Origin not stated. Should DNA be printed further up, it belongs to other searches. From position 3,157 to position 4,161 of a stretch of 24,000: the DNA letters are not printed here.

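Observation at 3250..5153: Three base-perfect copies of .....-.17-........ link an orphan ECF sigma factor to itself and to a secreted-protein/cupredoxin operon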

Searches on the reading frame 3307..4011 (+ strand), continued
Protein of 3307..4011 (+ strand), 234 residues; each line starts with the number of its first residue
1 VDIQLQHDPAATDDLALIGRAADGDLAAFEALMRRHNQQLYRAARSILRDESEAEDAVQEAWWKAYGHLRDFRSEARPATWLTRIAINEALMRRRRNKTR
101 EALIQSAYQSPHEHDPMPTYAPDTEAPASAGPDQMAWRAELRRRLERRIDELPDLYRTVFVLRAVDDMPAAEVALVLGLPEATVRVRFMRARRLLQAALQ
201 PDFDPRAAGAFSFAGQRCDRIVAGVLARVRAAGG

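Call 25: find_encoding_contigs(protein=P0038, flank=3500, max_places=1)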
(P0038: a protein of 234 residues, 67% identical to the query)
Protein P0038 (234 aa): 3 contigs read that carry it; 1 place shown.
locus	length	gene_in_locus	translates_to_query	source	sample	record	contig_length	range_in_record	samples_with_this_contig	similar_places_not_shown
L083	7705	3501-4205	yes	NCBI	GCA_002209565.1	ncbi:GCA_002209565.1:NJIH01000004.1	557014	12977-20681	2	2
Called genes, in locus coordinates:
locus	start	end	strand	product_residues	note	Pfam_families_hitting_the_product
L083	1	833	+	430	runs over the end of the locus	PF00296:Bac_luciferase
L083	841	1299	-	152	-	PF02627:CMD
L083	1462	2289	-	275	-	PF13714:PEP_mutase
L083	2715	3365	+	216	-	-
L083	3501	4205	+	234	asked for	PF07638:Sigma70_ECF (faint), PF04542:Sigma70_r2, PF04545:Sigma70_r4 (weak), PF08281:Sigma70_r4_2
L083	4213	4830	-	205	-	-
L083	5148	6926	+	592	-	PF00860:Xan_ur_permease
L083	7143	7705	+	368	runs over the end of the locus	PF01820:Dala_Dala_lig_N, PF02222:ATP-grasp, PF02786:CPSase_L_D2, PF07478:Dala_Dala_lig_C, PF13535:ATP-grasp_4 (faint)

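Call 26: find_encoding_contigs(protein=P0041, flank=3500, max_places=1)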
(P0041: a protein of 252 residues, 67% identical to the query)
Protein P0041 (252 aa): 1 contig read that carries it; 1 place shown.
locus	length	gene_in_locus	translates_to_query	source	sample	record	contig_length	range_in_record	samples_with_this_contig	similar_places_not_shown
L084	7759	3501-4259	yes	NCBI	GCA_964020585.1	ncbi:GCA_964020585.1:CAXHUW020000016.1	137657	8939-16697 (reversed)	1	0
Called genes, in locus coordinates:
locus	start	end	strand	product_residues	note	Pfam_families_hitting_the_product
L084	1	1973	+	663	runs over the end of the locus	PF07731:Cu-oxidase_2, PF07732:Cu-oxidase_3, PF00034:Cytochrom_C, PF13442:Cytochrome_CBB3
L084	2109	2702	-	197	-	PF18914:DUF5666 (faint)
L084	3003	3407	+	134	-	PF00903:Glyoxalase, PF13669:Glyoxalase_4 (weak), PF22677:Ble-like_N (faint)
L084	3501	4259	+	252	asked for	PF04542:Sigma70_r2, PF08281:Sigma70_r4_2, PF04545:Sigma70_r4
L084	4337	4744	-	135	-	PF09990:DUF2231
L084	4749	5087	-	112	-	-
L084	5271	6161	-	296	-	PF00126:HTH_1, PF03466:LysR_substrate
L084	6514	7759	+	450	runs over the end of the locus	PF00083:Sugar_tr, PF07690:MFS_1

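Call 27: find_encoding_contigs(protein=P0056, flank=3500, max_places=1)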
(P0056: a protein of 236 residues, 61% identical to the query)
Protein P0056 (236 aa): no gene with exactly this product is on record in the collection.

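Call 28: find_encoding_contigs(protein=P0082, flank=3500, max_places=1)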
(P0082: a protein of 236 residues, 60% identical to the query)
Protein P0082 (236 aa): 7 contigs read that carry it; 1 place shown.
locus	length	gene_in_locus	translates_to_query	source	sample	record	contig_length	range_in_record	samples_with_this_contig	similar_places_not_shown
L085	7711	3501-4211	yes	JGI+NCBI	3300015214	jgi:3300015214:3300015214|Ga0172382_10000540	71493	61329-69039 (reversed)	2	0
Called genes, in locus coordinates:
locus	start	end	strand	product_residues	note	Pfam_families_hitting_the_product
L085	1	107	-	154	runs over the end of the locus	PF02566:OsmC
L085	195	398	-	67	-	PF02597:ThiS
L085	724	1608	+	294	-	PF00892:EamA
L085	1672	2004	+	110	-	PF13560:HTH_31, PF01381:HTH_3 (weak)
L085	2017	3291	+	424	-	PF07804:HipA_C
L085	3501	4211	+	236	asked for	PF07638:Sigma70_ECF, PF04542:Sigma70_r2, PF08281:Sigma70_r4_2, PF04545:Sigma70_r4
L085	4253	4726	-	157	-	PF00127:Copper-bind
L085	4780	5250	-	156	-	-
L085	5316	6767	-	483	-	PF00034:Cytochrom_C (faint)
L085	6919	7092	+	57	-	-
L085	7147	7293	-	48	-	-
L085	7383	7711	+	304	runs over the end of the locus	PF12802:MarR_2, PF01047:MarR (weak), PF00583:Acetyltransf_1, PF13673:Acetyltransf_10, PF13508:Acetyltransf_7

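Call 29: find_encoding_contigs(protein=P0102, flank=3500, max_places=1)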
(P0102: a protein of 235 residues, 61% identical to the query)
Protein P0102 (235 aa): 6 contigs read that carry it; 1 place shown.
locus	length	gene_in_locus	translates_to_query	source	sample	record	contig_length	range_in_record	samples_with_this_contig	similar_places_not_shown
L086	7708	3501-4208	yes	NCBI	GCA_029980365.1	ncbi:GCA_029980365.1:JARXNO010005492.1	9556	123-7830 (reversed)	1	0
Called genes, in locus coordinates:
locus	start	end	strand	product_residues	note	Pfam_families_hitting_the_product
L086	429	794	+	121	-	-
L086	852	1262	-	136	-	PF00903:Glyoxalase (weak), PF06983:3-dmu-9_3-mt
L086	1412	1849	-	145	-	PF10415:FumaraseC_C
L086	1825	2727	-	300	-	PF00206:Lyase_1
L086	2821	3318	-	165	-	PF01546:Peptidase_M20 (weak)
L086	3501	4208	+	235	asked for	PF04542:Sigma70_r2, PF04545:Sigma70_r4, PF08281:Sigma70_r4_2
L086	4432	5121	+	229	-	-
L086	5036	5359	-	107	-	-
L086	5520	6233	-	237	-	PF00005:ABC_tran, PF02463:SMC_N (faint), PF13304:AAA_21 (faint)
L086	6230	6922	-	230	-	PF00528:BPD_transp_1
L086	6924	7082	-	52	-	-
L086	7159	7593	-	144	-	-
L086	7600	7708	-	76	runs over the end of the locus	?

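Call 30: find_encoding_contigs(protein=P0119, flank=3500, max_places=1)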
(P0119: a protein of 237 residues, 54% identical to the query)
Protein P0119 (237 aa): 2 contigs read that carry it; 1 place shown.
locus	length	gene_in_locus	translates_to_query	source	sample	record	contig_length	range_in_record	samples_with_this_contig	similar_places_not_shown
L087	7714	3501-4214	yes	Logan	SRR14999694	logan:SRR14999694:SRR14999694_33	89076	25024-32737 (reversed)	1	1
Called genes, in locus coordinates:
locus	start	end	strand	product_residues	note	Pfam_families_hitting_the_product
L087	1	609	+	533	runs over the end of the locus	PF00034:Cytochrom_C (weak), PF21342:SoxA-TsdA_cyt-c (weak), PF00034:Cytochrom_C, PF13442:Cytochrome_CBB3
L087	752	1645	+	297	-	PF00520:Ion_trans, PF07885:Ion_trans_2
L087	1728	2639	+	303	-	PF01488:Shikimate_DH (weak), PF10727:Rossmann-like, PF03807:F420_oxidored, PF10728:DUF2520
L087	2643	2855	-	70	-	-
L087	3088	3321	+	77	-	PF09413:DUF2007 (weak)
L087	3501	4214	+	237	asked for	PF07638:Sigma70_ECF (faint), PF04542:Sigma70_r2, PF08281:Sigma70_r4_2, PF04545:Sigma70_r4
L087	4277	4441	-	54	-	-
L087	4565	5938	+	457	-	PF13433:Peripla_BP_5, PF13458:Peripla_BP_6, PF01094:ANF_receptor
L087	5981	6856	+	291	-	PF02653:BPD_transp_2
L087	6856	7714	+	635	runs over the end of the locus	PF02653:BPD_transp_2, PF00005:ABC_tran, PF13304:AAA_21 (faint), PF12399:BCA_ABC_TP_C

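Call 33: find_related_loci(query=A1, collection=metagenome_contigs, flank=2500)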
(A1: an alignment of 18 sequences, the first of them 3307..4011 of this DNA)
Query A1 (234 aa) in metagenome_contigs; peptide patterns used: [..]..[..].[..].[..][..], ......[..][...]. (x = any residue, [..] = any of these).
600 stretches matched a pattern (row limit reached: there are more); 518 encode a relative of the query (tblastn E <= 1e-3); the best 80 are kept; 80 distinct loci.
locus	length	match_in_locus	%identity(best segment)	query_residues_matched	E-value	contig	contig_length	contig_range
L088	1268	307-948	52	14-231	2e-64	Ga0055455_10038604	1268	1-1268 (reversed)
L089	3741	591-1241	50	4-222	2e-60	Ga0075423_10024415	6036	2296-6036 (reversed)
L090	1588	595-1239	52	14-229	5e-62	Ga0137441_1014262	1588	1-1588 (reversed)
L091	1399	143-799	49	9-230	2e-62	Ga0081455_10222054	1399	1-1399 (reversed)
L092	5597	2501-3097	53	24-231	1e-58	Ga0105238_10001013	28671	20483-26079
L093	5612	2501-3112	50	25-233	7e-58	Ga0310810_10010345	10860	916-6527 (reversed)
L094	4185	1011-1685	47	6-234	6e-57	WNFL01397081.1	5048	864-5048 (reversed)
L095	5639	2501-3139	53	14-229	5e-57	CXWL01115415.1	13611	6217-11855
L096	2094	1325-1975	48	13-232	1e-57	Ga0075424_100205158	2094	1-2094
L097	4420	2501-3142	51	14-230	2e-56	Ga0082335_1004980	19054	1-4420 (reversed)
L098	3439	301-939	49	14-229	1e-55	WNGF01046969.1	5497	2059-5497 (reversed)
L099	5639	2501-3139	49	12-229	3e-55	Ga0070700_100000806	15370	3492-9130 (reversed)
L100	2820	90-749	48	9-233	6e-55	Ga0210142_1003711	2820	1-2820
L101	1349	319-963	46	11-229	2e-56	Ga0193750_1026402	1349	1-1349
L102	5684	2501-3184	49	3-233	1e-53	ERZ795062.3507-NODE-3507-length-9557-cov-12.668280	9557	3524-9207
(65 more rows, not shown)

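Call 36: search_dna_similar(query=window:3307-4011:+, collection=plasmids, mode=protein, max_rows=25)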
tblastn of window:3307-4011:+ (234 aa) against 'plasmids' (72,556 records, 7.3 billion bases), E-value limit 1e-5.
Records with a match: 480; places in all: 520; records where one place covers at least 80% of the query: 361.
Best place of each record, by identity: <60% 480.
By first word of the organism name: Rhizobium 106; Sinorhizobium 89; Sphingobium 27; Streptomyces 17; Sphingomonas 16; Rhodococcus 15; Leptospira 14; Prescottella 13; Ensifer 9; Cupriavidus 9; and 84 more.
By predicted mobility (MOB-suite, as given by PLSDB): non-mobilizable 226; mobilizable 127; conjugative 127.
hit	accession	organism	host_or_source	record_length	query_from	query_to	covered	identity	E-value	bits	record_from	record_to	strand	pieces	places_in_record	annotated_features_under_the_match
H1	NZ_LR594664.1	Variovorax sp. RA8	Riverbed sediment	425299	9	219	90%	48.8%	1e-44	166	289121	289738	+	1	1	RNA polymerase sigma factor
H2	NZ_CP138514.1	Variovorax paradoxus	Legume root,PacBio whole genome assembly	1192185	14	219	88%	49.0%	1e-41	157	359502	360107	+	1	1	none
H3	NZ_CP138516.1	Variovorax paradoxus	Legume root,PacBio whole genome assembly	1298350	14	219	88%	48.5%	7e-41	155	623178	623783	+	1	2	none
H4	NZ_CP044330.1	Methylocystis rosea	-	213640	12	219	89%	47.1%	7e-44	164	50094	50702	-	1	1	RNA polymerase sigma factor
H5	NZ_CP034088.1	Methylocystis rosea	cell culture,groundwater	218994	12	219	89%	47.1%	7e-44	164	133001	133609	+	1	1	RNA polymerase sigma factor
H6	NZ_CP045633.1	Roseibium aggregatum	-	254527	14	219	88%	46.1%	1e-40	154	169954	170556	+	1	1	RNA polymerase sigma factor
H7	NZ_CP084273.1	Caballeronia grimmiae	Leptoglossus zonatus,Cell culture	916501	12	219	89%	45.7%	7e-39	149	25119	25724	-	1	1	RNA polymerase sigma factor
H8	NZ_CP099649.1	Paraburkholderia fungorum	Arabidopsis thaliana,pure culture,leaf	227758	10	219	90%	44.5%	4e-34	135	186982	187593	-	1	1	RNA polymerase sigma factor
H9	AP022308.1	Burkholderia sp. SFA1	-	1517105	13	219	88%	45.0%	6e-39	149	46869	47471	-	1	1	RNA polymerase sigma factor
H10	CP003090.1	Burkholderia sp. YI23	-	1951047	13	219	88%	45.0%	2e-38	148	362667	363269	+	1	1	RNA polymerase, sigma-24 subunit, ECF subfamily | hypothetical protein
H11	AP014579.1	Burkholderia sp. RPE67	Riptortus pedestris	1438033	13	219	88%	44.5%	6e-38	147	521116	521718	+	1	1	RNA polymerase, sigma-24 subunit, ECF subfamily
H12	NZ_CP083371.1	Ensifer canadensis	Melilotus albus,Cell Culture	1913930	8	218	90%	43.5%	2e-33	134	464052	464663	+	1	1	none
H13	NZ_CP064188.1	Rhizobium sp. 007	Onobrychis viciifolia,cell culture,root ...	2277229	13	219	88%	44.2%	1e-28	120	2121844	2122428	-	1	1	none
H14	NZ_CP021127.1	Rhizobium sp. Kim5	Phaseolus vulgaris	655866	13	219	88%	44.0%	1e-29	123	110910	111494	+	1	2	RNA polymerase sigma factor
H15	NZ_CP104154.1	Rhizobium sophoriradicis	Phaseolus vulgaris,cell culture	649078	13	219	88%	44.0%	1e-29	122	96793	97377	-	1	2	RNA polymerase sigma factor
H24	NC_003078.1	Sinorhizobium meliloti 1021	-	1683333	9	219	90%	41.6%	4e-35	139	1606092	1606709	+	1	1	none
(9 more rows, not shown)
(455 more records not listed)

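Call 37: find_encoding_contigs(protein=P0062, flank=3500, max_places=1)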
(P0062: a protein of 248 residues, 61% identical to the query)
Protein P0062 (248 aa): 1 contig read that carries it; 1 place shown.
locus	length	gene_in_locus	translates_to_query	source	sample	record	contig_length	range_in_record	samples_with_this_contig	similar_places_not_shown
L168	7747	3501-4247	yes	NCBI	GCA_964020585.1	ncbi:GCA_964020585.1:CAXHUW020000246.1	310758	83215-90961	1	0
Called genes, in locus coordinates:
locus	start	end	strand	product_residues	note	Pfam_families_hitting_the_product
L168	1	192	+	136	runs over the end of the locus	PF01475:FUR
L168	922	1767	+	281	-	PF01048:PNP_UDP_1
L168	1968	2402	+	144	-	PF18197:TTHB210-like (weak)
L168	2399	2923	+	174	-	PF00127:Copper-bind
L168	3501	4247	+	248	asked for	PF04542:Sigma70_r2, PF08281:Sigma70_r4_2, PF04545:Sigma70_r4 (weak)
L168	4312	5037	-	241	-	PF03741:TerC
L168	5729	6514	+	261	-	PF03372:Exo_endo_phos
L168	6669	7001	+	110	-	-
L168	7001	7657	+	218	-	PF00625:Guanylate_kin, PF01926:MMR_HSR1 (faint)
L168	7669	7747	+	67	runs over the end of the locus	PF01192:RNA_pol_Rpb6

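Call 38: find_encoding_contigs(protein=P0100, flank=3500, max_places=1)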
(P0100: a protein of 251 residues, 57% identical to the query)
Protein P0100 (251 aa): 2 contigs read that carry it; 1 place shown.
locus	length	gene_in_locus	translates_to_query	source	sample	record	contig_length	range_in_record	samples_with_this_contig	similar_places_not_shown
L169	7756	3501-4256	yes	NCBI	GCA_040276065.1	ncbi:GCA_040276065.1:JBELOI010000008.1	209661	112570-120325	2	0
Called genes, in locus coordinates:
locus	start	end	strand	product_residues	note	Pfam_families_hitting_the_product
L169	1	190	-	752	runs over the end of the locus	PF12895:ANAPC3 (faint), PF13176:TPR_7 (faint), PF13428:TPR_14 (faint), PF14559:TPR_19 (faint), PF21197:PgaA_barrel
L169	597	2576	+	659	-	PF16177:ACAS_N, PF00501:AMP-binding, PF13193:AMP-binding_C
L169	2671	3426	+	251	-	PF00165:HTH_AraC (faint), PF12833:HTH_18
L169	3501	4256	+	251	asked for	PF04542:Sigma70_r2, PF08281:Sigma70_r4_2, PF04545:Sigma70_r4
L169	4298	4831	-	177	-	PF00127:Copper-bind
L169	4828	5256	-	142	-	PF18197:TTHB210-like (weak)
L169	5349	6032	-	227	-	PF00528:BPD_transp_1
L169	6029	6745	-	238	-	PF00528:BPD_transp_1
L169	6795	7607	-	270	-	PF00497:SBP_bac_3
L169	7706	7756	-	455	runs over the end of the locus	PF02386:TrkH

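Call 39: find_encoding_contigs(protein=P0084, flank=3500, max_places=1)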
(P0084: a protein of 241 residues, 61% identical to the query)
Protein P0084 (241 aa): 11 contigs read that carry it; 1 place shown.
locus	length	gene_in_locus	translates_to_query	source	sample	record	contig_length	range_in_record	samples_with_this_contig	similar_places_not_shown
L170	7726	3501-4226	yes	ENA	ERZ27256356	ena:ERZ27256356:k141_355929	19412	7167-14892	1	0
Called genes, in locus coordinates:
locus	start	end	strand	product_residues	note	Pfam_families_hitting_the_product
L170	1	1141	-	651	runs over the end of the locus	PF16177:ACAS_N, PF00501:AMP-binding, PF13193:AMP-binding_C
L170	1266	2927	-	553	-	PF00474:SSF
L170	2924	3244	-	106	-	PF04341:DUF485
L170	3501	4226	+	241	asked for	PF04542:Sigma70_r2, PF08281:Sigma70_r4_2, PF04545:Sigma70_r4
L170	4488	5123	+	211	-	PF02592:Vut_1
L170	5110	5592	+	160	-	-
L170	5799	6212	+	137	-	PF08922:DUF1905, PF13376:OmdA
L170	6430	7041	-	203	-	PF01810:LysE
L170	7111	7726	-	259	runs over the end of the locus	PF02798:GST_N, PF13409:GST_N_2, PF13417:GST_N_3, PF13410:GST_C_2 (weak)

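Call 40: find_encoding_contigs(protein=P0031, flank=3500, max_places=1)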
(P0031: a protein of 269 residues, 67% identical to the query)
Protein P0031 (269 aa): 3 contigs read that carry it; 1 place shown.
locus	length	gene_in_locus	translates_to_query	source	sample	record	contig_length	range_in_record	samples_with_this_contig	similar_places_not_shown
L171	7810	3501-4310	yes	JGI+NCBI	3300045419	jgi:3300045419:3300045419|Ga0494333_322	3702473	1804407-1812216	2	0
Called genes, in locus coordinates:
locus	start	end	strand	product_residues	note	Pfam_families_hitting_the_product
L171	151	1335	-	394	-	PF12867:DinB_2, PF03781:FGE-sulfatase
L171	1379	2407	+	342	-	PF00534:Glycos_transf_1, PF13692:Glyco_trans_1_4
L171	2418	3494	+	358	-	PF00586:AIRS, PF02769:AIRS_C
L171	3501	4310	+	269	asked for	PF04542:Sigma70_r2, PF08281:Sigma70_r4_2, PF04545:Sigma70_r4 (weak)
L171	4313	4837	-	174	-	PF00127:Copper-bind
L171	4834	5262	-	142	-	PF18197:TTHB210-like (faint)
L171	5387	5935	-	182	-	PF00857:Isochorismatase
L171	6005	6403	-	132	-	PF03061:4HBT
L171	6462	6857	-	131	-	-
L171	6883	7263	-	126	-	PF00581:Rhodanese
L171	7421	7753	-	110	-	-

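Call 45: get_annotated_region(hit=H24, flank=2500)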
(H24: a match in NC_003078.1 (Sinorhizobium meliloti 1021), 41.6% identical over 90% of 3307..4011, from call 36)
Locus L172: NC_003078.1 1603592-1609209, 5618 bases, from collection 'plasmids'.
description: Sinorhizobium meliloti 1021 plasmid pSymB, complete sequence
organism: Sinorhizobium meliloti 1021 (NCBI taxid 266834)
taxonomy: Bacteria; Pseudomonadota; Alphaproteobacteria; Hyphomicrobiales; Rhizobiaceae; Sinorhizobium; Sinorhizobium meliloti; Sinorhizobium meliloti 1021
host: -; source: -; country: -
typing (MOB-suite, as given by PLSDB): mobilizable; relaxase MOBQ
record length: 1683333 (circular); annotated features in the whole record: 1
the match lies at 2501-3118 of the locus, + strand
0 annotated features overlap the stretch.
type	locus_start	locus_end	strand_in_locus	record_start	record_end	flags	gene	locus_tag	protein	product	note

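Call 60: search_protein_families(library=pfam, proteins=[L172:3215-3784:+, L172:3781-4110:+, L083:2715-3365:+, L083:4213-4830:-, L084:4337-4744:-, L084:4749-5087:-, L086:5036-5359:-, L085:4780-5250:-], max_evalue=0.01)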
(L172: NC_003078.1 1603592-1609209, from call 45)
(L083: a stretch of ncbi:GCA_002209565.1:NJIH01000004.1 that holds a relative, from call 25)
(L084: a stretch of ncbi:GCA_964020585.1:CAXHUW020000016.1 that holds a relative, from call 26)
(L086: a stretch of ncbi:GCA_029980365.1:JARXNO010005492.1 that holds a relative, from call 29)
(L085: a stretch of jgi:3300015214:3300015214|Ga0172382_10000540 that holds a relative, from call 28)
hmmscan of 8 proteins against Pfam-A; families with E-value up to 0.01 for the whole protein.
L172:3215-3784:+ (189 aa): 2 families
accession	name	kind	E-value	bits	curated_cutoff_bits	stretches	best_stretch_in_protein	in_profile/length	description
PF13628.12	DUF4142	-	2.5e-37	128.7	27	1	43-183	2-137/138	Domain of unknown function (DUF4142)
PF03713.19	DUF305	-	0.00044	20.8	27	1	64-168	36-134/151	Domain of unknown function (DUF305)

L172:3781-4110:+ (109 aa): 3 families
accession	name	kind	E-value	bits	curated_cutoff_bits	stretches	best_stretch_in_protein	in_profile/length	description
PF13473.12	Cupredoxin_1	-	1.1e-10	41.8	27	1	11-107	4-104/104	Cupredoxin-like domain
PF00127.26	Copper-bind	-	1.8e-06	28.8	21.2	1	31-107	5-98/99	Copper binding proteins, plastocyanin/azurin family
PF18880.5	UDI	-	0.0041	17.5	25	1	36-75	20-57/82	Uracil-DNA glycosylase inhibitor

L083:2715-3365:+ (216 aa): 0 families

L083:4213-4830:- (205 aa): 0 families

L084:4337-4744:- (135 aa): 1 family
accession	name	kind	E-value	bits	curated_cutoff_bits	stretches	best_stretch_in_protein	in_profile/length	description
PF09990.14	DUF2231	-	8.4e-24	84.7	26.4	1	2-134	1-136/139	Predicted membrane protein (DUF2231)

L084:4749-5087:- (112 aa): 0 families

L086:5036-5359:- (107 aa): 1 family
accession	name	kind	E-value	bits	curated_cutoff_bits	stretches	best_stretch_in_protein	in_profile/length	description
PF18197.6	TTHB210-like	-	0.0013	19.7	26.6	1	74-93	1-28/50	Hypothetical protein TTHB210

L085:4780-5250:- (156 aa): 1 family
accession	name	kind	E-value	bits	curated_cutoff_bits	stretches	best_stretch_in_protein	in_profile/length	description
PF18197.6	TTHB210-like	-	1e-05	26.5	26.6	1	87-126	1-49/50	Hypothetical protein TTHB210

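Call 61: search_protein_families(library=ncbifam, proteins=[L172:2498-3181:+, L086:3501-4208:+], max_evalue=1e-20)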
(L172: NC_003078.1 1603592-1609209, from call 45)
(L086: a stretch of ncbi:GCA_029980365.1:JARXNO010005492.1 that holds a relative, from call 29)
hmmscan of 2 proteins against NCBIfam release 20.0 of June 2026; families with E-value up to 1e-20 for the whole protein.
L172:2498-3181:+ (227 aa): 19 families
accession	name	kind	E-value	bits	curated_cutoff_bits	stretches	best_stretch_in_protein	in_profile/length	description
NF008888.0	PRK11922.1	equivalog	9.5e-97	323.1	204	1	2-220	12-229/231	RNA polymerase sigma factor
NF007223.0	PRK09641.1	equivalog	8.9e-31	107.2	209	1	20-189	18-186/187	RNA polymerase sigma factor SigW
NF058625.1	sigma_PG0214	equivalog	5.5e-30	104.3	130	1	20-190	4-164/170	GFO_1088 family ECF-type sigma factor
TIGR02937.1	sigma70-ECF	superfamily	1.3e-28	99.7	42.9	1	22-187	3-165/165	sigma-70 family RNA polymerase sigma factor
NF007225.0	PRK09643.1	equivalog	4.5e-28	98.3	190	1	17-189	24-184/204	RNA polymerase sigma factor SigM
TIGR02948.1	SigW_bacill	equivalog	6.9e-27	94.7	243.1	1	20-188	18-185/187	RNA polymerase sigma factor SigW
TIGR02985.1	Sig70_bacteroi1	subfamily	2.3e-26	92.9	126.4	1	21-187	2-162/162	RNA polymerase sigma-70 factor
TIGR02939.1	RpoE_Sigma70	equivalog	1.6e-25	90.2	236.15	1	19-187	19-186/190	RNA polymerase sigma factor RpoE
NF004113.0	PRK05602.1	equivalog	2.1e-25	89.6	208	1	16-190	41-204/211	RNA polymerase sigma factor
NF053879.1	RNAPolSigSigVBac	equivalog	5.7e-24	84.6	190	1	22-189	6-157/160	RNA polymerase sigma factor SigV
TIGR02983.1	SigE-fam_strep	subfamily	7.3e-24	84.5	141.55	1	20-189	6-160/162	SigE family RNA polymerase sigma factor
NF007229.0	PRK09647.1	equivalog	6.5e-23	81.2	265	1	21-190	45-205/220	RNA polymerase sigma factor SigE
NF009166.1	PRK12513.1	equivalog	1.6e-22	80.2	206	1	18-189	20-188/193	RNA polymerase sigma factor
TIGR02950.1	SigM_subfam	subfamily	3e-22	79.2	147.95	1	24-187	4-158/159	RNA polymerase sigma factor, SigM family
NF009185.0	PRK12533.1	equivalog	4e-22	79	248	1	16-190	25-196/231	RNA polymerase sigma factor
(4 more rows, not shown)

L086:3501-4208:+ (235 aa): 21 families
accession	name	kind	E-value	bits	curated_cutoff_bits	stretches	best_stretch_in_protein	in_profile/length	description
NF008888.0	PRK11922.1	equivalog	2.2e-84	282.7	204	1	5-231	6-229/231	RNA polymerase sigma factor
NF007223.0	PRK09641.1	equivalog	1.3e-39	136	209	1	17-198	6-184/187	RNA polymerase sigma factor SigW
NF007225.0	PRK09643.1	equivalog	8.4e-37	126.8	190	1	9-205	7-189/204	RNA polymerase sigma factor SigM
TIGR02939.1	RpoE_Sigma70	equivalog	8.6e-37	127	236.15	1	13-198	4-186/190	RNA polymerase sigma factor RpoE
TIGR02948.1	SigW_bacill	equivalog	2.6e-36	125.4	243.1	1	16-198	5-184/187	RNA polymerase sigma factor SigW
NF009166.1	PRK12513.1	equivalog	8e-34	117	206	1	11-201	4-189/193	RNA polymerase sigma factor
NF009171.0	PRK12518.1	equivalog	1.9e-31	109.4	208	1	12-198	10-184/191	RNA polymerase sigma factor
TIGR02937.1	sigma70-ECF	superfamily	7.7e-29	100.4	42.9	1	30-198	2-165/165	sigma-70 family RNA polymerase sigma factor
TIGR02954.1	Sig70_famx3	hypoth_equivalog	5.5e-28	97.8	188.5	1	16-199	3-168/170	RNA polymerase sigma-70 factor, TIGR02954 family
NF004113.0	PRK05602.1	equivalog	1.1e-26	93.7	208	1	11-204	27-207/211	RNA polymerase sigma factor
NF009168.0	PRK12515.1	subfamily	2.9e-26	92.1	236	1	14-199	7-180/189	RNA polymerase sigma factor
TIGR02985.1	Sig70_bacteroi1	subfamily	1.5e-25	90.3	126.4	1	29-198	1-162/162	RNA polymerase sigma-70 factor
NF058625.1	sigma_PG0214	equivalog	2.6e-25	89.1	130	1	29-200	4-163/170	GFO_1088 family ECF-type sigma factor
NF007216.0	PRK09638.1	equivalog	2.8e-23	82.6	194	1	15-199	4-175/180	RNA polymerase sigma factor SigY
TIGR02983.1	SigE-fam_strep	subfamily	2e-22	79.8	141.55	1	26-199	3-159/162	SigE family RNA polymerase sigma factor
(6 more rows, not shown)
